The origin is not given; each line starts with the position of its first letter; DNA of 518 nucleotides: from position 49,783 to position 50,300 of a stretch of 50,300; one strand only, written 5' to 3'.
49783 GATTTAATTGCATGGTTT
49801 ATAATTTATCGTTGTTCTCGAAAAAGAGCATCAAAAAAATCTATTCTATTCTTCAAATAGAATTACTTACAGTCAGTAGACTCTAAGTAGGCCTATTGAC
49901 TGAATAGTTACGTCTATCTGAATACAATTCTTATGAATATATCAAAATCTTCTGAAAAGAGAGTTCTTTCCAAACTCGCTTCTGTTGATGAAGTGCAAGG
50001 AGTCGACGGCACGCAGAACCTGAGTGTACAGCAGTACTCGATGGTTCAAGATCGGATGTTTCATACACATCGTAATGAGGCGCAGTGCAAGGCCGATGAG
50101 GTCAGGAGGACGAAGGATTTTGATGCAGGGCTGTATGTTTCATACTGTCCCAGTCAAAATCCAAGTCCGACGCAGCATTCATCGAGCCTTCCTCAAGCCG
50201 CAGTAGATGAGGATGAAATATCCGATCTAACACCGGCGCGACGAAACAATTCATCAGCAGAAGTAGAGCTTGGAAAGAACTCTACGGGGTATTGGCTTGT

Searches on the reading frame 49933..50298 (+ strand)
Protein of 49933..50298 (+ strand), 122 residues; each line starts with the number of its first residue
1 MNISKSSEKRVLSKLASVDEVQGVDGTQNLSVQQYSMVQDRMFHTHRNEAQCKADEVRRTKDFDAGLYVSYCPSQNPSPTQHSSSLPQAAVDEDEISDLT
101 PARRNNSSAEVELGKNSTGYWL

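Call 23: find_homologous_proteins(query=window:49933-50298:+, max_evalue=0.01)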
Query seq(122 aa) (122 aa): 3 proteins with E <= 0.01 among 15 candidates.
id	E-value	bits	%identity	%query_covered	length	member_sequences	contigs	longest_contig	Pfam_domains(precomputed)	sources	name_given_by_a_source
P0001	1.3e-23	101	55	89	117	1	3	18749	-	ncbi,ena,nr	ncbi:MAG: hypothetical protein A3F67_02235 [Verrucomicrobia bacterium RIFCSPHIGHO2_12_FULL_41_10]|nr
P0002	1.9e-17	81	58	70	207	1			-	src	-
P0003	2.6e-17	81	70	49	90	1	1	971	-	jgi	-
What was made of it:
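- Tried and rejected: A protein search with the E4 frame found only 3 hits through the word index (call 23).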

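Call 25: find_encoding_contigs(protein=P0001, flank=10000, max_places=4)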
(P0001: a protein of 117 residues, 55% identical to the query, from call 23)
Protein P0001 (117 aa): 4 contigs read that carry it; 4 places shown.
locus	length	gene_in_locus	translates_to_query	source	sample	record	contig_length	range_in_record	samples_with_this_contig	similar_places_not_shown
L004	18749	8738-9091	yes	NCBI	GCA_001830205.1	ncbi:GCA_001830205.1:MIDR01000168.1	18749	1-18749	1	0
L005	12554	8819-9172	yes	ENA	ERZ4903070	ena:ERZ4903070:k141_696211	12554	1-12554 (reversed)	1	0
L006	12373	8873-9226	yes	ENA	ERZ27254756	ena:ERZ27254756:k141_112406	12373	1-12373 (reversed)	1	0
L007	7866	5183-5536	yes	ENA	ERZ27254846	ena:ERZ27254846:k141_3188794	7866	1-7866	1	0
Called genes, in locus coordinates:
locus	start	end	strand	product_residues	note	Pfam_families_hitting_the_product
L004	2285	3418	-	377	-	PF02638:GHL10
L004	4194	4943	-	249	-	PF00535:Glycos_transf_2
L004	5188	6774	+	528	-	-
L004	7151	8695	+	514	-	PF13231:PMT_2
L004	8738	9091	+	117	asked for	-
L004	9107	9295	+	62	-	-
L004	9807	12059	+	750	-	-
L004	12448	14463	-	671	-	PF00122:E1-E2_ATPase, PF00702:Hydrolase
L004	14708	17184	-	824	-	PF00133:tRNA-synt_1, PF09334:tRNA-synt_1g, PF13603:tRNA-synt_1_2, PF00133:tRNA-synt_1, PF09334:tRNA-synt_1g (weak), PF08264:Anticodon_1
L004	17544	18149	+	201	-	PF01725:Ham1p_like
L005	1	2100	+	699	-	?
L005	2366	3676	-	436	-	PF02638:GHL10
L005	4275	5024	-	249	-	PF00535:Glycos_transf_2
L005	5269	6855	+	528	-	-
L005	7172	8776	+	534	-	PF13231:PMT_2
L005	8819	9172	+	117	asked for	-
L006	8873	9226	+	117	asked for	-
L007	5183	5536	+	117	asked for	-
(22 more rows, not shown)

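Call 28: find_related_loci(query=A2, collection=genome_contigs, flank=5000)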
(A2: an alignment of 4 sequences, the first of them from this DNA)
Query A2 (122 aa) in genome_contigs; peptide patterns used: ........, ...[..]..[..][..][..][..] (x = any residue, [..] = any of these).
25 stretches matched a pattern; 4 encode a relative of the query (tblastn E <= 1e-3); 4 distinct loci.
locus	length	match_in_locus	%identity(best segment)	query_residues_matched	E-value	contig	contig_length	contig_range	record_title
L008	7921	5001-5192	48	51-114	4e-14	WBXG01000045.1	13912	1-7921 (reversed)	MAG: Verrucomicrobia bacterium isolate Xiphi-554 Ga0133913_10032977, whole genome shotgun sequence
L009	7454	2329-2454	57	51-92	3e-12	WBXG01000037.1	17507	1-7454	MAG: Verrucomicrobia bacterium isolate Xiphi-554 Ga0133913_10020812, whole genome shotgun sequence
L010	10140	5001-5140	70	41-87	1e-7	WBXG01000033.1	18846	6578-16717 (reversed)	MAG: Verrucomicrobia bacterium isolate Xiphi-554 Ga0133913_10017925, whole genome shotgun sequence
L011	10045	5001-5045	87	67-81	4e-5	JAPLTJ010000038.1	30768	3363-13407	MAG: Verrucomicrobiia bacterium isolate LacPavin_0419_WC53_MAG_45_28 LacPavin_0419_WC53_scaffold_26464, whole genome sho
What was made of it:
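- Tried and rejected: A genome_contigs scan with peptide patterns gave only 4 loci (call 28).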

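Call 79: search_protein_representatives(protein=window:49933-50298:+)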
Query: 122 residues. Proteins with E-value up to 0.001 (for the whole library): 64; up to 1e-10: 18; up to 1e-30: 0. The best 64 are listed.
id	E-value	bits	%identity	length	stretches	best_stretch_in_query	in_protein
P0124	1.1e-24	103.0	69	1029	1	9-92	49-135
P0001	4.2e-24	101.1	54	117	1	10-118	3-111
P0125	2.8e-22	95.2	53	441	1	10-117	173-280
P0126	7.1e-20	87.5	48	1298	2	10-118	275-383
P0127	1.7e-19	86.3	58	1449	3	52-117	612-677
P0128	3.3e-19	85.4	55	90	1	30-112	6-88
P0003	8.2e-18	80.9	69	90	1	40-100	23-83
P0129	3.3e-17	79.0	47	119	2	42-100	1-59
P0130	1.3e-16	77.0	47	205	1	9-113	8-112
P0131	1.6e-15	73.5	40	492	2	39-103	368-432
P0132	5.1e-15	71.9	44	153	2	37-97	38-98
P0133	3.1e-12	62.9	48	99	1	35-107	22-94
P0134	4.9e-12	62.3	46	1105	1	6-117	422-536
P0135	5.8e-12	62.1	48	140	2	32-100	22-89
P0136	6.2e-12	62.0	52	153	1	15-97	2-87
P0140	2.0e-10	57.1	55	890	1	40-101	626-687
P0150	7.4e-08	48.9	45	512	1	37-107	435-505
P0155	3.5e-07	46.7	44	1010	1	37-109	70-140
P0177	2.6e-04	37.4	42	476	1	36-100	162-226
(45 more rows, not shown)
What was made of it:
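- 64 representative proteins match the peptide (call 79).
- Tried and rejected: The exhaustive HMMER search was needed to see 64 (call 79).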

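Call 80: search_protein_families(library=pfam, proteins=[P0124, P0125, P0126, P0127, P0134, P0140, P0150, P0155, P0177, P0131], max_evalue=0.000001)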
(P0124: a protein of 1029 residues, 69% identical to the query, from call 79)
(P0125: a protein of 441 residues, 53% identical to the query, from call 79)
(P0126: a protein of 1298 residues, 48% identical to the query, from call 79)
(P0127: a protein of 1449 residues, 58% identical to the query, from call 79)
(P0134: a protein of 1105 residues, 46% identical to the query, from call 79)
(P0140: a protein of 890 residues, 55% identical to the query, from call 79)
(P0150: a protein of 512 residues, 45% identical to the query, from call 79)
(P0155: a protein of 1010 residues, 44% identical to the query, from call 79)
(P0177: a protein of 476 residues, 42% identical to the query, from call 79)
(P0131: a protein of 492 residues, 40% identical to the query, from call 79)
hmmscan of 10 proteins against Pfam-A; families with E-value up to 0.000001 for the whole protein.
P0124 (1029 aa): 0 families

P0125 (441 aa): 1 family
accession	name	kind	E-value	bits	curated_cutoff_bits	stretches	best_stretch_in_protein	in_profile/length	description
PF01075.23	Glyco_transf_9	-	4.2e-26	92.2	22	2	275-392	102-224/247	Glycosyltransferase family 9 (heptosyltransferase)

P0126 (1298 aa): 0 families

P0127 (1449 aa): 0 families

P0134 (1105 aa): 0 families

P0140 (890 aa): 0 families

P0150 (512 aa): 0 families

P0155 (1010 aa): 0 families

P0177 (476 aa): 0 families

P0131 (492 aa): 3 families
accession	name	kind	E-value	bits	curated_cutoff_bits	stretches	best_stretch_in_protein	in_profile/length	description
PF01761.26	DHQ_synthase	-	1.4e-46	157.3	24.2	1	135-246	3-114/115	3-dehydroquinate synthase N-terminal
PF24621.2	DHQS_C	-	6.3e-31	107.7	27.6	1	248-373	1-127/144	3-dehydroquinate synthase C-terminal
PF13685.12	Fe-ADH_2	-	2.7e-10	40.9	28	1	102-237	20-145/149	Iron-containing alcohol dehydrogenase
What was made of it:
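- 64 representative proteins carry the element-derived peptide, and 17 of them are >=288 aa. They include a GT9 heptosyltransferase split by the whole composite and a DHQ synthase (calls 79, 80).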

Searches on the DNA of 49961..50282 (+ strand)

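Call 72: search_dna_similar(query=window:49961-50282:+, collection=plasmids, mode=distant, max_rows=8)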
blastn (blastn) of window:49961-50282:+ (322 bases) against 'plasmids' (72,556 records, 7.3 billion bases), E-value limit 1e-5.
No match.
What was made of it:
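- Tried and rejected: blastn of E4 against 72,556 plasmids found no match (call 72).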
